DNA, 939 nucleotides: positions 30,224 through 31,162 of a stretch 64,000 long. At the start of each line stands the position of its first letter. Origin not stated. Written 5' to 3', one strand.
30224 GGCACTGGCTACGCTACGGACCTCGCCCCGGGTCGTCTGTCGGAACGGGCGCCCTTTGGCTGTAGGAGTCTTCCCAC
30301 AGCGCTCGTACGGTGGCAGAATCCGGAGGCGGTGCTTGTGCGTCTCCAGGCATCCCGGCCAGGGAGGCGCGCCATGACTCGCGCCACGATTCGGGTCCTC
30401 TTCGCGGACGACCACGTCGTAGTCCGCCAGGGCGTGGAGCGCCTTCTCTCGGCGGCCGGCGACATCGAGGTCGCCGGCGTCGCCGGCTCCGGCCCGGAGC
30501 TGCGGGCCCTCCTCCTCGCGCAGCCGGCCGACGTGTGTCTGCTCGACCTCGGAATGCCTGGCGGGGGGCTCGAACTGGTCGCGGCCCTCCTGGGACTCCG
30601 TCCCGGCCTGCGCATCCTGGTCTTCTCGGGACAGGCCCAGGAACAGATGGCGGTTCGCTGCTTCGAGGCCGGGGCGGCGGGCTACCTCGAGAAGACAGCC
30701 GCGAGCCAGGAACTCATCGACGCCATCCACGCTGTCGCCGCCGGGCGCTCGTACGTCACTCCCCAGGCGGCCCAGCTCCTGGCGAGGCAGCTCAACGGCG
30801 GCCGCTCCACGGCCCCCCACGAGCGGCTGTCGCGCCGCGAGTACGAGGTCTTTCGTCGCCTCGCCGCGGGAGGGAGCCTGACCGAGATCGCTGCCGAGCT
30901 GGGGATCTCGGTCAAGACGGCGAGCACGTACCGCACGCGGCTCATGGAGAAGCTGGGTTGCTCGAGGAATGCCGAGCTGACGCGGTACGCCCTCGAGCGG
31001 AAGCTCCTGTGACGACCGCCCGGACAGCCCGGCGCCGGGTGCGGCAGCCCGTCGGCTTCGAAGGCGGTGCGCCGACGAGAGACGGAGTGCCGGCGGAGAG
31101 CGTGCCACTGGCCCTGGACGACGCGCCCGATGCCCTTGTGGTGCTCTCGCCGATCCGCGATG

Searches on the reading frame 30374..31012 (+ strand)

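Call 60: search_protein_families(library=pfam, proteins=[window:30374-31012:+], max_evalue=0.01)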
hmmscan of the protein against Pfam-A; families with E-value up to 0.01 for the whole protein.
window:30374-31012:+ (212 aa): 7 families
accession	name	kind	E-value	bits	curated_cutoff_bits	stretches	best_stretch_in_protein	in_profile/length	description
PF00072.30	Response_reg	-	5.1e-20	72.1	30.2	1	8-118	1-110/111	Response regulator receiver domain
PF00196.25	GerE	-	4.6e-15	55.4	23.5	1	151-206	2-57/57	Bacterial regulatory proteins, luxR family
PF13384.12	HTH_23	-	3.8e-05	23.8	24.6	1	154-192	5-43/50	Homeodomain-like domain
PF11838.14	ERAP1_C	-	0.00025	21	38.2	1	120-208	137-222/318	ERAP1-like C-terminal domain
PF13518.12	HTH_28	-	0.00035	21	25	1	158-185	4-31/52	Helix-turn-helix domain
PF08281.18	Sigma70_r4_2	-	0.00052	20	25.7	1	150-194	9-54/54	Sigma-70, region 4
PF12840.13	HTH_20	-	0.0051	17.2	27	0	157-184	7-36/51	Helix-turn-helix domain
